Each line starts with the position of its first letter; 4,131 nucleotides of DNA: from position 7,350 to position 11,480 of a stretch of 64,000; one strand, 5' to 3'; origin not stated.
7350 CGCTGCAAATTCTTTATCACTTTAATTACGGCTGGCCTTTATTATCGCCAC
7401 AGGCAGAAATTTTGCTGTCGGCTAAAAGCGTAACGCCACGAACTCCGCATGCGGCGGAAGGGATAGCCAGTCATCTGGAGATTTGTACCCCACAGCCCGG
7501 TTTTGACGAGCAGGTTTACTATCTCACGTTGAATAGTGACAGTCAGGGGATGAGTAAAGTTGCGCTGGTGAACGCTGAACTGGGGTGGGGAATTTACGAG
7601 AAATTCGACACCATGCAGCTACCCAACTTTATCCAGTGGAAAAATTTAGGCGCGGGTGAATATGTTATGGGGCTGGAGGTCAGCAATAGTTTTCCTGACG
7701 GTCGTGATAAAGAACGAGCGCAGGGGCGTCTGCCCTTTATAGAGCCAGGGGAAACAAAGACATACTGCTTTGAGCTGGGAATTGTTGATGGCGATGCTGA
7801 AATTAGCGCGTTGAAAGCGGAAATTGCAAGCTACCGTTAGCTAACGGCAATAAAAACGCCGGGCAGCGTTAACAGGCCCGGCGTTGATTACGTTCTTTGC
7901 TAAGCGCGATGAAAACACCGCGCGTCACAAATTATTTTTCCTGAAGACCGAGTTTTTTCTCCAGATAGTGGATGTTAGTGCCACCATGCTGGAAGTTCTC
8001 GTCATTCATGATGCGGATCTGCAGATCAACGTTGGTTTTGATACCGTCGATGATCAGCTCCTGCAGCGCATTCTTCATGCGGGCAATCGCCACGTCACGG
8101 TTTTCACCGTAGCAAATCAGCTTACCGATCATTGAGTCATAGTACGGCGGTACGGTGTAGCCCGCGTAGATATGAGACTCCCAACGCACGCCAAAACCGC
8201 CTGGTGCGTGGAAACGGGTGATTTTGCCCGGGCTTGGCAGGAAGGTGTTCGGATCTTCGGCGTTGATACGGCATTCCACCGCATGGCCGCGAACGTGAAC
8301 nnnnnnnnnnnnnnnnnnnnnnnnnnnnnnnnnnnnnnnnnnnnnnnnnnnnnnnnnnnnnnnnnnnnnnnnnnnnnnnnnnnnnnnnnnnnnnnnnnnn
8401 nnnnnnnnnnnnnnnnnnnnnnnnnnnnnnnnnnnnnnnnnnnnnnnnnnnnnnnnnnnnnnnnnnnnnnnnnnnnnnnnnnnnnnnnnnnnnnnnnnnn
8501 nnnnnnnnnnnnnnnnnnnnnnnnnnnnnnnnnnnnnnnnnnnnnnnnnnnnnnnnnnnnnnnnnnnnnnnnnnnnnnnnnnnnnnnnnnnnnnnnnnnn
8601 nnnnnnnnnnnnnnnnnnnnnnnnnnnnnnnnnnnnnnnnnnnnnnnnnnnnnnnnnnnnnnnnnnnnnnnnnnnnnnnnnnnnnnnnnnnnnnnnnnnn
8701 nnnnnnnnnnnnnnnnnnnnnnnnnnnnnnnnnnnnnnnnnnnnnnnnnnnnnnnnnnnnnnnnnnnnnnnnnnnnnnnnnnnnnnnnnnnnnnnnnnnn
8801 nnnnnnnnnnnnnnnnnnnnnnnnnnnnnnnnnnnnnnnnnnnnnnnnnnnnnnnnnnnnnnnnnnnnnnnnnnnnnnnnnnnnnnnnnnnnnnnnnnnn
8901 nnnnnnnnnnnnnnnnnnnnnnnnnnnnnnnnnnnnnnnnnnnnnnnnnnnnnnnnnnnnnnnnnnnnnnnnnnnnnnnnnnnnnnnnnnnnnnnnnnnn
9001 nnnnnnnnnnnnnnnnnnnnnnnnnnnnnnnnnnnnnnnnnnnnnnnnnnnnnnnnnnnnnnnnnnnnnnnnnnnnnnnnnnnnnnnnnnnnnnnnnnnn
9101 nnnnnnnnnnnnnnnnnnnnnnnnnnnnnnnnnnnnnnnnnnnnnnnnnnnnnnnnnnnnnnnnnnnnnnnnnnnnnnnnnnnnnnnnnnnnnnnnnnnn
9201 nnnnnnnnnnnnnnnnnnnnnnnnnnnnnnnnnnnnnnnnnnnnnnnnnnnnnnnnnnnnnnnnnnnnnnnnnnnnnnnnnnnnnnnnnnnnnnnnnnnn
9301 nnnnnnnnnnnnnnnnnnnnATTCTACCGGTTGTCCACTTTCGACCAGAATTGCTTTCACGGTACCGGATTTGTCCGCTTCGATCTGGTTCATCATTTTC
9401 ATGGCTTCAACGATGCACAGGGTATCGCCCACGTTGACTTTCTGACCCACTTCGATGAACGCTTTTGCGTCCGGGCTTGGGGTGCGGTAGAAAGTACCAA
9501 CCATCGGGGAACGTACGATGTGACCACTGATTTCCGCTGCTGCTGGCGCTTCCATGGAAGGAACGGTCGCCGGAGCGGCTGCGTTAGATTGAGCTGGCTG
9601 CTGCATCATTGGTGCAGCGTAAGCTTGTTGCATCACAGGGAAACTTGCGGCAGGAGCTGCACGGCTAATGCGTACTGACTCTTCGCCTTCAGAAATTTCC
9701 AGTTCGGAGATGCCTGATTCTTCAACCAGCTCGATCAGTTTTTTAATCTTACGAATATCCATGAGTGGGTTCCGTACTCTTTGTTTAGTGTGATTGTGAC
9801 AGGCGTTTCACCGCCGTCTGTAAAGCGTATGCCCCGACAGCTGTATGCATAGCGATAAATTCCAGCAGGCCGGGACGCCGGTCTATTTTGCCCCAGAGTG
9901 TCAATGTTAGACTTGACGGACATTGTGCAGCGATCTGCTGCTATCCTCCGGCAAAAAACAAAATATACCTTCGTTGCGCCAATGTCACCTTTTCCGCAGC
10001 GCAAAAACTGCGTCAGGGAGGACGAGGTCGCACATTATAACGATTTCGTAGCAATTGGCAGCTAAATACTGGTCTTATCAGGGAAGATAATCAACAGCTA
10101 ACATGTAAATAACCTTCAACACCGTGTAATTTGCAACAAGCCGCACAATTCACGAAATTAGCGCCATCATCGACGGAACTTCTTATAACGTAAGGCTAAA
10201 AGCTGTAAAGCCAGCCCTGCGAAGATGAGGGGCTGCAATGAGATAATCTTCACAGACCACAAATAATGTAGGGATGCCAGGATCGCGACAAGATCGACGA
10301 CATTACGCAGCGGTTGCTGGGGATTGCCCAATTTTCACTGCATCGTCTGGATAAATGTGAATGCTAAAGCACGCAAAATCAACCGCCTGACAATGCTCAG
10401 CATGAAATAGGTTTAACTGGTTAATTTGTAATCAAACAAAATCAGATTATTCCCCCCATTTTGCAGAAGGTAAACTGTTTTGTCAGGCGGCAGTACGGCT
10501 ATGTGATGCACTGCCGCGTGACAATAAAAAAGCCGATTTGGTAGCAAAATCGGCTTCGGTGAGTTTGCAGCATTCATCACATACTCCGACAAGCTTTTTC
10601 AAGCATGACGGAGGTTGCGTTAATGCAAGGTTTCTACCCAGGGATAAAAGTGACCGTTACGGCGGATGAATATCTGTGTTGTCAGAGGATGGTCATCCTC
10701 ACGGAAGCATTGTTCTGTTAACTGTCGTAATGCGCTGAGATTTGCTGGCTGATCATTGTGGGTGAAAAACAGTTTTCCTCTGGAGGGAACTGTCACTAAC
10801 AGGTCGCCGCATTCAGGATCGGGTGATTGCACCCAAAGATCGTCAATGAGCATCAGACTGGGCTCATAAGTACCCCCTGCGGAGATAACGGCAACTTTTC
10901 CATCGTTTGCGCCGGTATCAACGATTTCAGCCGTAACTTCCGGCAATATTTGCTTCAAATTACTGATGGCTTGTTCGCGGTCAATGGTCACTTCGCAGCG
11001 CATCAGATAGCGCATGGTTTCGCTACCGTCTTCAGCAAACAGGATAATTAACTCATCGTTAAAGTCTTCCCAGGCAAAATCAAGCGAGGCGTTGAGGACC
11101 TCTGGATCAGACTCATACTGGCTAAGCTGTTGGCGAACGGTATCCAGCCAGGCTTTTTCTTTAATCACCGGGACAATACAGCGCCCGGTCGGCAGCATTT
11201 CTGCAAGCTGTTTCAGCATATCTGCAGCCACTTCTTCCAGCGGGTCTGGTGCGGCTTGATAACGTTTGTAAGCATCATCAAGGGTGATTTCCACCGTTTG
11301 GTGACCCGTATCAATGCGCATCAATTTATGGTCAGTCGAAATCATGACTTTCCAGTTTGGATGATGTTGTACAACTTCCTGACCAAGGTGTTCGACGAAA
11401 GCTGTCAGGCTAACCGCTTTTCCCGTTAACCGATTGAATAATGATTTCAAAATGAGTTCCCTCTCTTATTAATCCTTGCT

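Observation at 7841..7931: Junction between the sugar locus and accC is a shared terminator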

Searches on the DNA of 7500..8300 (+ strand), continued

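Call 31: search_dna_similar(query=L001:3893-4000:+, collection=ecoli_genomes, mode=distant, max_rows=30, rows=spread, max_evalue=0.01)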
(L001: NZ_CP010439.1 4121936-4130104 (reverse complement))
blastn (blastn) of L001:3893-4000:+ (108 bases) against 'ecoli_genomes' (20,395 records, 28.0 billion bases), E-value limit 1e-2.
Records with a match: 4004; places in all: 4019; records where one place covers at least 80% of the query: 4004.
Genomes with a match: 4004 of 5426; with a place that covers at least 80% of the query: 4004. Places per genome that has any: lowest 1, median 1, highest 2. On chromosomes: 4019 places; on plasmids: 0.
Best place of each record, by identity: >=99% 2270; 95-99% 1733; 80-90% 1.
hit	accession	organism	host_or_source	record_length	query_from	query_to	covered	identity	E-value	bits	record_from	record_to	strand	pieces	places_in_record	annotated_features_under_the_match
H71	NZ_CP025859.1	Escherichia coli strain 504239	Homo sapiens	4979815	1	108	100%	100.0%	2e-47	196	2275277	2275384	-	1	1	none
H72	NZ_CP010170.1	Escherichia coli strain H6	not applicable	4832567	1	108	100%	100.0%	2e-47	196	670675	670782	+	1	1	none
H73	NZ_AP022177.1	Escherichia coli strain WP7-S17-ESBL-04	-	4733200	1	108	100%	100.0%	2e-47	196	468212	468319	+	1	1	none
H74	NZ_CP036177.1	Escherichia coli strain WCHEC025970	Homo sapiens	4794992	1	108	100%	100.0%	2e-47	196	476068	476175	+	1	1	none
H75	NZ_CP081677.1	Escherichia coli strain 0H15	-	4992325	1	108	100%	100.0%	2e-47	196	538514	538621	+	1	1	none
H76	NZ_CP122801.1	Escherichia coli strain ETEC1734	Sus scrofa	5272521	1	108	100%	100.0%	2e-47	196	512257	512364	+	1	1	none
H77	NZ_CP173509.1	Escherichia coli strain 98215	Homo sapiens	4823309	1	108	100%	100.0%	2e-47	196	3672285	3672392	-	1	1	none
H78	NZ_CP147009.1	Escherichia coli strain FACU 2024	-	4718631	1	108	100%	100.0%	2e-47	196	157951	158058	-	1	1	none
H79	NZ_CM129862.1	Escherichia coli strain SW070917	wastewater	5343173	1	108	100%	100.0%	2e-47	196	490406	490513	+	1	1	none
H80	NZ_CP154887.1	Escherichia coli strain 5735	Bovine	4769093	1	108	100%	100.0%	2e-47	196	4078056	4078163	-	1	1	none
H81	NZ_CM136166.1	Escherichia coli strain PRO_A-1462-6M-A_ESBL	Homo sapiens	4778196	1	108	100%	100.0%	2e-47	196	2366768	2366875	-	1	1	none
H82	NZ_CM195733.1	Escherichia coli strain P50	Chicory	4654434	1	108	100%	100.0%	2e-47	196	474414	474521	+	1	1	none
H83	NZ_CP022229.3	Escherichia coli strain WCHEC96200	Homo sapiens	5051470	1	108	100%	99.1%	9e-46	191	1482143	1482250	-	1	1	none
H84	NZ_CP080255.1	Escherichia coli strain SJC33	Chicken fecal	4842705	1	108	100%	99.1%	9e-46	191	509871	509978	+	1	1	none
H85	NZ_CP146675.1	Escherichia coli strain MS 69-1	Homo sapiens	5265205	1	108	100%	99.1%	9e-46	191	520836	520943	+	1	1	none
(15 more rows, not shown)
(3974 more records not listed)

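Call 57: search_rna_families(source=window, start=7500, end=8300, threshold=evalue, max_evalue=1)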
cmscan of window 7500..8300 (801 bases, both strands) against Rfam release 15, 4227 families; matches with E-value up to 1: 2.
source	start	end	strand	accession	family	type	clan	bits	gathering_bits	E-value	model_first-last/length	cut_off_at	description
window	7840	7923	-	RF03533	SQ1002_RNA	Gene; sRNA;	-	17.7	128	0.27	39-117/237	no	Clostridioides difficile sRNA SQ1002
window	7572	7629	+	RF01689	AdoCbl-II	Cis-reg; riboswitch;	CL00101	17.2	36.5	0.66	1-81/81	no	AdoCbl-II (Cobalamin/B12) riboswitch aptamer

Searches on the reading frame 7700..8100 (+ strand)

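Call 32: find_homologous_proteins(query=L002:1310-1552:-)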
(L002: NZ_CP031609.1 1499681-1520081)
Query L002:1310-1552:- (80 aa): 297 proteins with E <= 0.001 among 301 candidates; the best 120 are listed.
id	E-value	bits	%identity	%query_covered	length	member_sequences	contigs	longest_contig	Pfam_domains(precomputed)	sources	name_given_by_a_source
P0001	8.4e-48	178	100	100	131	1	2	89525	PF06196.18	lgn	-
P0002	3.1e-47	176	99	100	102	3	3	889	PF06196.18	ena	-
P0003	3.2e-47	176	97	99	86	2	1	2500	PF06196.18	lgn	-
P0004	4.9e-47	175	97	99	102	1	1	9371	PF06196.18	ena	-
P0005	6.9e-47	175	99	100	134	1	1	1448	PF06196.18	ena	-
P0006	7.0e-47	175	98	100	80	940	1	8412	PF06196.18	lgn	-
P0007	2.5e-44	167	99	95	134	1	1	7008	PF06196.18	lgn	-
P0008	4.0e-42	160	90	100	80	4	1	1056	PF06196.18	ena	-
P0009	1.3e-41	158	97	91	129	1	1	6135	PF06196.18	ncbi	-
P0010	9.9e-41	155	91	96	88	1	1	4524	PF06196.18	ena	-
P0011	2.9e-40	154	97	90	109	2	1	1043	PF06196.18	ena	-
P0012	2.7e-39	151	91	100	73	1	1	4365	PF06196.18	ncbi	-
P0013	6.5e-39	150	93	90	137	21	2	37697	PF06196.18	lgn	-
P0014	4.9e-38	147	89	100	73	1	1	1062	PF06196.18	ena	-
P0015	1.5e-37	145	81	100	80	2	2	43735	PF06196.18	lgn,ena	-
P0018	4.4e-37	144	83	100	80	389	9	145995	PF06196.18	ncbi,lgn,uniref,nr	ncbi:TPA: YhdT family protein [Salmonella enterica subsp. enterica serovar Hvittingfoss]|uniref:YhdT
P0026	5.3e-36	140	80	100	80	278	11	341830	PF06196.18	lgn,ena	-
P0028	6.4e-36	140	80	100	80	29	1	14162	PF06196.18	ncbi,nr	ncbi:TPA: YhdT family protein [Klebsiella variicola subsp. variicola]|nr:YhdT family protein [Klebsi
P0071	2.3e-33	132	76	99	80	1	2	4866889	PF06196.18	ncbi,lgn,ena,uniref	ncbi:YhdT family protein [Enterobacter asburiae]|uniref:YhdT family protein n=1 Tax=Enterobacter pse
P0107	3.5e-32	128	71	99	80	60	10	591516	PF06196.18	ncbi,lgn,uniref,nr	ncbi:TPA: YhdT family protein [Serratia marcescens]|uniref:YhdT family protein n=1 Tax=Serratia marc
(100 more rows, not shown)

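Call 33: find_encoding_contigs(protein=P0018, flank=3000, max_places=2)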
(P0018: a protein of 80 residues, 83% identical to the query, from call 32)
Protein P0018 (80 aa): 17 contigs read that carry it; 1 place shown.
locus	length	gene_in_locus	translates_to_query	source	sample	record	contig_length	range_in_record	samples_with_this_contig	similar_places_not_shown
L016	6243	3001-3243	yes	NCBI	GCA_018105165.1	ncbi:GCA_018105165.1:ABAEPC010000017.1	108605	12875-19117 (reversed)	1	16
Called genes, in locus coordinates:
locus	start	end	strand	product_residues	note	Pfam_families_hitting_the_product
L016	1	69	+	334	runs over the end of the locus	PF00174:Oxidored_molyb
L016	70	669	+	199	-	PF01794:Ferric_reduct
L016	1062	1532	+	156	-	PF00364:Biotin_lipoyl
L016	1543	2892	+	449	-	PF00289:Biotin_carb_N, PF02655:ATP-grasp_3 (weak), PF02222:ATP-grasp, PF02786:CPSase_L_D2, PF07478:Dala_Dala_lig_C, PF02785:Biotin_carb_C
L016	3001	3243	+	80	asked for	PF06196:DUF997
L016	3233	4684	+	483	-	PF00474:SSF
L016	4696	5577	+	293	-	PF06325:PrmA, PF05175:MTS, PF13489:Methyltransf_23 (weak), PF13847:Methyltransf_31, PF08241:Methyltransf_11 (weak), PF08242:Methyltransf_12 (weak), PF13649:Methyltransf_25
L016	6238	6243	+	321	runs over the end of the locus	PF01207:Dus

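Call 34: find_encoding_contigs(protein=P0028, flank=3000, max_places=2)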
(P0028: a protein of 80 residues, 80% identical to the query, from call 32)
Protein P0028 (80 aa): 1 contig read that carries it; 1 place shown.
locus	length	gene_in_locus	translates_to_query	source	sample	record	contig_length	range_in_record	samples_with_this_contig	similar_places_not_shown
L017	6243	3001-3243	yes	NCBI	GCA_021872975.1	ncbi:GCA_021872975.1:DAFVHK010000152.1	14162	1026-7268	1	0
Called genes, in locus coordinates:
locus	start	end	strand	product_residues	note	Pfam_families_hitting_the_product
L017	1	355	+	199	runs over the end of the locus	PF01794:Ferric_reduct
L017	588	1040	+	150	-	PF01220:DHquinase_II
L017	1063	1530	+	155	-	PF00364:Biotin_lipoyl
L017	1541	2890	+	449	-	PF00289:Biotin_carb_N, PF02655:ATP-grasp_3 (weak), PF02222:ATP-grasp, PF02786:CPSase_L_D2, PF07478:Dala_Dala_lig_C, PF02785:Biotin_carb_C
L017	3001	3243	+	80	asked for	PF06196:DUF997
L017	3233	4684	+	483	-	PF00474:SSF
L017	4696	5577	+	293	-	PF06325:PrmA, PF03602:Cons_hypoth95 (faint), PF05175:MTS, PF13489:Methyltransf_23 (weak), PF13847:Methyltransf_31, PF08241:Methyltransf_11 (weak), PF08242:Methyltransf_12, PF13649:Methyltransf_25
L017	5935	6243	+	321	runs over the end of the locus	PF01207:Dus, PF01180:DHO_dh (faint)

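Call 35: find_encoding_contigs(protein=P0071, flank=3000, max_places=2)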
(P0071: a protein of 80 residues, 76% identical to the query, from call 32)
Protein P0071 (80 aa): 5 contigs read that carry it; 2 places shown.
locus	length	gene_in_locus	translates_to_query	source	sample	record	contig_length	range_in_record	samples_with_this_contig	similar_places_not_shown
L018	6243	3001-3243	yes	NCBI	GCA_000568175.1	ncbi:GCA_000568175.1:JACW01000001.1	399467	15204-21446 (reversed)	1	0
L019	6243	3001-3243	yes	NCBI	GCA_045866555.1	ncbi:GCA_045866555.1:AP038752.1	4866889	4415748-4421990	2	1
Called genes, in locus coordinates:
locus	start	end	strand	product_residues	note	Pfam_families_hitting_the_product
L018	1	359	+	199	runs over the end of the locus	PF01794:Ferric_reduct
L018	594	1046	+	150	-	PF01220:DHquinase_II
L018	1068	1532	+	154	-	PF00364:Biotin_lipoyl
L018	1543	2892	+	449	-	PF00289:Biotin_carb_N, PF02655:ATP-grasp_3 (weak), PF02222:ATP-grasp, PF02786:CPSase_L_D2, PF07478:Dala_Dala_lig_C (weak), PF02785:Biotin_carb_C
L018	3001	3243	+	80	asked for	PF06196:DUF997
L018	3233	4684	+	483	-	PF00474:SSF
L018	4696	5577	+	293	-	PF06325:PrmA, PF05175:MTS, PF13489:Methyltransf_23 (weak), PF02475:TRM5-TYW2_MTfase (weak), PF13847:Methyltransf_31, PF08241:Methyltransf_11 (weak), PF08242:Methyltransf_12, PF13649:Methyltransf_25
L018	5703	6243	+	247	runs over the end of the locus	PF00194:Carb_anhydrase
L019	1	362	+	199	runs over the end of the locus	PF01794:Ferric_reduct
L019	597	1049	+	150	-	PF01220:DHquinase_II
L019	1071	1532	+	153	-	PF00364:Biotin_lipoyl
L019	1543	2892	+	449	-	PF00289:Biotin_carb_N, PF02655:ATP-grasp_3 (weak), PF02222:ATP-grasp, PF02786:CPSase_L_D2, PF07478:Dala_Dala_lig_C (weak), PF02785:Biotin_carb_C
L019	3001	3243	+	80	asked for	PF06196:DUF997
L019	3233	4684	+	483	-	PF00474:SSF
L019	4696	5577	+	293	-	PF06325:PrmA, PF05175:MTS, PF13489:Methyltransf_23 (weak), PF02475:TRM5-TYW2_MTfase (weak), PF13847:Methyltransf_31, PF08241:Methyltransf_11 (weak), PF08242:Methyltransf_12, PF13649:Methyltransf_25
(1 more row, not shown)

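Call 36: find_encoding_contigs(protein=P0026, flank=3000, max_places=2)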
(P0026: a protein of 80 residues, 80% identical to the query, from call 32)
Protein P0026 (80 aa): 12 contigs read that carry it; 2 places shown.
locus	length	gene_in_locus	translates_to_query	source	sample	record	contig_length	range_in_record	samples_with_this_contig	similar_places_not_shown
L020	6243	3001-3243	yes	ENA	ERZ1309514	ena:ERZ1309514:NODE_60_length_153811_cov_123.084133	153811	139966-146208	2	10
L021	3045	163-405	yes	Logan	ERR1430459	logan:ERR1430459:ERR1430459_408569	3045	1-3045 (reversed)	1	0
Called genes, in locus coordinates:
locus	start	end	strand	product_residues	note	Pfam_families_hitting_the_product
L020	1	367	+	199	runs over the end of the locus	PF01794:Ferric_reduct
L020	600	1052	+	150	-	PF01220:DHquinase_II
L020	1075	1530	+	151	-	PF00364:Biotin_lipoyl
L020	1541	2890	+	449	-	PF00289:Biotin_carb_N, PF02655:ATP-grasp_3 (weak), PF02222:ATP-grasp, PF02786:CPSase_L_D2, PF07478:Dala_Dala_lig_C, PF02785:Biotin_carb_C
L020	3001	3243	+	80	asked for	PF06196:DUF997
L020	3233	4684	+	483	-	PF00474:SSF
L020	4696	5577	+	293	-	PF06325:PrmA, PF03602:Cons_hypoth95 (faint), PF05175:MTS, PF13489:Methyltransf_23 (weak), PF13847:Methyltransf_31, PF08241:Methyltransf_11 (weak), PF08242:Methyltransf_12, PF13649:Methyltransf_25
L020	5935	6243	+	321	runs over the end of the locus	PF01207:Dus, PF01180:DHO_dh (faint)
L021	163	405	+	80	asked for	PF06196:DUF997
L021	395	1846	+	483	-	PF00474:SSF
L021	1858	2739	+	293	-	PF06325:PrmA, PF03602:Cons_hypoth95 (faint), PF05175:MTS, PF13489:Methyltransf_23 (weak), PF13847:Methyltransf_31, PF08241:Methyltransf_11 (weak), PF08242:Methyltransf_12, PF13649:Methyltransf_25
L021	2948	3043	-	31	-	?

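Call 46: find_encoding_contigs(protein=P0107, flank=3000, max_places=1)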
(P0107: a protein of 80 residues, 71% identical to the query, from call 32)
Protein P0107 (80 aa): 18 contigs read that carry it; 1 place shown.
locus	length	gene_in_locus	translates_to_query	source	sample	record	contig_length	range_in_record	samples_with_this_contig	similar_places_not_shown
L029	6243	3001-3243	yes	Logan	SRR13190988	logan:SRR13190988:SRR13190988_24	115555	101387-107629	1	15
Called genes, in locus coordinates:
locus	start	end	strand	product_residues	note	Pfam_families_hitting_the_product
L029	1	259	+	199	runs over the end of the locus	PF01794:Ferric_reduct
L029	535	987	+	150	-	PF01220:DHquinase_II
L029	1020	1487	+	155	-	PF00364:Biotin_lipoyl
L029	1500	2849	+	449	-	PF00289:Biotin_carb_N, PF02655:ATP-grasp_3, PF02222:ATP-grasp, PF02786:CPSase_L_D2, PF07478:Dala_Dala_lig_C, PF02785:Biotin_carb_C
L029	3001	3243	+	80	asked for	PF06196:DUF997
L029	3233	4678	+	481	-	PF00474:SSF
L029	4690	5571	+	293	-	PF06325:PrmA, PF05175:MTS, PF13489:Methyltransf_23 (weak), PF13847:Methyltransf_31, PF08241:Methyltransf_11 (weak), PF08242:Methyltransf_12 (weak), PF13649:Methyltransf_25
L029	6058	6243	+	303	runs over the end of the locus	PF01180:DHO_dh (faint), PF01207:Dus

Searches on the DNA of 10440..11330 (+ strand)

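Call 60: search_dna_similar(query=window:10440-11330:+, collection=ecoli_genomes, mode=near, max_rows=12, rows=spread)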
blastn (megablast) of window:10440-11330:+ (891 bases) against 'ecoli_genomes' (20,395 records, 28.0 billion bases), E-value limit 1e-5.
Records with a match: 675; places in all: 675; records where one place covers at least 80% of the query: 666.
Genomes with a match: 675 of 5426; with a place that covers at least 80% of the query: 666. Places per genome that has any: lowest 1, median 1, highest 1. On chromosomes: 675 places; on plasmids: 0.
Best place of each record, by identity: 95-99% 674; 80-90% 1.
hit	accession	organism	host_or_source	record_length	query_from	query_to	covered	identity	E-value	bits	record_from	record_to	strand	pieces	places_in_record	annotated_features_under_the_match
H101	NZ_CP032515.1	Escherichia coli strain 118UI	Homo sapiens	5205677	1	891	100%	98.4%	0e+0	1576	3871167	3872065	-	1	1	hypothetical protein | sulfoxide reductase heme-binding subunit YedZ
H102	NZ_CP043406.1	Escherichia coli strain NMBU-W13E19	surface water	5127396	1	888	100%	98.5%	0e+0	1576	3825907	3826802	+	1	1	hypothetical protein | sulfoxide reductase heme-binding subunit YedZ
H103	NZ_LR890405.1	Escherichia coli strain MSB1_7C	Homo sapiens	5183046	1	888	100%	98.5%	0e+0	1576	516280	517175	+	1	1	hypothetical protein | sulfoxide reductase heme-binding subunit YedZ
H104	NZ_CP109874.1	Escherichia coli strain EC488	Homo sapiens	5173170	1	891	100%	97.2%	0e+0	1515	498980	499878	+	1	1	hypothetical protein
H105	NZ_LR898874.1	Escherichia coli strain MSB1_4I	Homo sapiens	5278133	1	891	100%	97.2%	0e+0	1515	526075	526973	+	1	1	hypothetical protein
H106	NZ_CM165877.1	Escherichia coli strain N9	Homo sapiens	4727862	1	891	100%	97.1%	0e+0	1509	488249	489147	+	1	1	DUF1444 domain-containing protein | cytochrome b family protein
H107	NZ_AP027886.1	Escherichia coli strain 2018-05-5CC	Homo sapiens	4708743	1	891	100%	97.0%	0e+0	1504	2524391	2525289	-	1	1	hypothetical protein | sulfoxide reductase heme-binding subunit YedZ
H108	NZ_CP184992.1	Escherichia coli strain CUPS SST 5/1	Slaughterhouse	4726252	1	891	100%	96.9%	0e+0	1498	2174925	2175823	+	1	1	hypothetical protein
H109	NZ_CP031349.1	Escherichia coli O145 strain RM9467-C1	Cattle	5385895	1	891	100%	96.9%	0e+0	1496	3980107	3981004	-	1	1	hypothetical protein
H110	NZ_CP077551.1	Escherichia coli O111:H2 strain 08-3342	Homo sapiens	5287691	1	888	100%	97.0%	0e+0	1498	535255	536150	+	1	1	hypothetical protein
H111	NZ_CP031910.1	Escherichia coli O121:H19 strain FWSEC0006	Homo sapiens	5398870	1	888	100%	96.8%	0e+0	1487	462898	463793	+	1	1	hypothetical protein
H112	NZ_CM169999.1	Escherichia coli strain N96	Tibetan Pig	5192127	838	891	6%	96.3%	2e-14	90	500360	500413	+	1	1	hypothetical protein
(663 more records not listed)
